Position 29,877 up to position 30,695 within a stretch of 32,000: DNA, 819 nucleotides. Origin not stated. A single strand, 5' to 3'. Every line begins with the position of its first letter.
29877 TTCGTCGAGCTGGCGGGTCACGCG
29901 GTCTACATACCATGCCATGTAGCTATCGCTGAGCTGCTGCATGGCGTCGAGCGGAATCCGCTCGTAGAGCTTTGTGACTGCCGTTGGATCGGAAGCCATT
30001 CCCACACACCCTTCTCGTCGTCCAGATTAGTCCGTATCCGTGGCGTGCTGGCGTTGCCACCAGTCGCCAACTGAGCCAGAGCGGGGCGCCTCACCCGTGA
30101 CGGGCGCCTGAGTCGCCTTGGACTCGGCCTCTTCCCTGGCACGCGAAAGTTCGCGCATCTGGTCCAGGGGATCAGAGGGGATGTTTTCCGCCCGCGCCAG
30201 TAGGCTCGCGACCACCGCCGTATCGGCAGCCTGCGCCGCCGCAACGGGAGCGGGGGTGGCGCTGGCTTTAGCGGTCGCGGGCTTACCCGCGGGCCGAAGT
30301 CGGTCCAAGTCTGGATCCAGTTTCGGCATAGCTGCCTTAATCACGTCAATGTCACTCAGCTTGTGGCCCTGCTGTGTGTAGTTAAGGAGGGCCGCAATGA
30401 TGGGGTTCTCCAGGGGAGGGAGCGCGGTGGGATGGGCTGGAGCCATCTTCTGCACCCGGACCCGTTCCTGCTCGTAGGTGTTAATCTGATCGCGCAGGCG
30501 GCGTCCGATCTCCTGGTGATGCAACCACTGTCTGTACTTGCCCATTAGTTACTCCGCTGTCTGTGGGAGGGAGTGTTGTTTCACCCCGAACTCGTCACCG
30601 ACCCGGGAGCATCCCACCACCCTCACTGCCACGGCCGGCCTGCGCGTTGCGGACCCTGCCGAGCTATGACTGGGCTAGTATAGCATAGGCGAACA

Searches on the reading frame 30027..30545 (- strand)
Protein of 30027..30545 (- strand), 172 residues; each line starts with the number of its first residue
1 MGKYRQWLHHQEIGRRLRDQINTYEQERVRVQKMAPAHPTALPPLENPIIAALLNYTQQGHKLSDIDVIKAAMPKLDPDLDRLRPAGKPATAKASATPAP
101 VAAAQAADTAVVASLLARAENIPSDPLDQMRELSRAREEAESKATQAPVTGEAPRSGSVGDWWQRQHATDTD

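Call 37: find_encoding_contigs(protein=window:30027-30545:-, flank=10000, max_places=3)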
Protein window:30027-30545:- (172 aa): 4 contigs read that carry it; 3 places shown.
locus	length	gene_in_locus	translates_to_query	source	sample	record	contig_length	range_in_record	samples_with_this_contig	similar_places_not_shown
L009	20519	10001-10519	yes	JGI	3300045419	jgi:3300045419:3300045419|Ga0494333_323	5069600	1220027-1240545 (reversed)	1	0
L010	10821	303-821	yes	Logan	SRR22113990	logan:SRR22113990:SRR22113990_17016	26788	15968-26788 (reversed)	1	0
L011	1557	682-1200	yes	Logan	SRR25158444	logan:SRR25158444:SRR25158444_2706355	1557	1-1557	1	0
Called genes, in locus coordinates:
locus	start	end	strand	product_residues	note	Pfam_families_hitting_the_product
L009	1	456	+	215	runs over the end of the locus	PF01914:MarC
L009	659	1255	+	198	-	PF09195:Endonuc-BglII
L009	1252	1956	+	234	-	PF05063:MT-A70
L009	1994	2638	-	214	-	PF07884:VKOR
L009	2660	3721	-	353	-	PF06053:DUF929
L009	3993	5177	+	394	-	PF02771:Acyl-CoA_dh_N, PF02770:Acyl-CoA_dh_M, PF00441:Acyl-CoA_dh_1, PF22924:ACOX_C_alpha1, PF08028:Acyl-CoA_dh_2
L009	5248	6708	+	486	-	PF00999:Na_H_Exchanger, PF00581:Rhodanese (weak)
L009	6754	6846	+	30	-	-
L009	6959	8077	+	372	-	PF02388:FemAB, PF13480:Acetyltransf_6, PF02388:FemAB (weak)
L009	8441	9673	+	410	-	PF00675:Peptidase_M16, PF05193:Peptidase_M16_C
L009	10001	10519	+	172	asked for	-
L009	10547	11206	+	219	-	-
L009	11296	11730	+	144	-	PF01258:zf-dskA_traR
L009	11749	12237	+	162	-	PF00583:Acetyltransf_1, PF13673:Acetyltransf_10 (weak), PF13508:Acetyltransf_7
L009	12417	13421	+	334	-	PF00582:Usp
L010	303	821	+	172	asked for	-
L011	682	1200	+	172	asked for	-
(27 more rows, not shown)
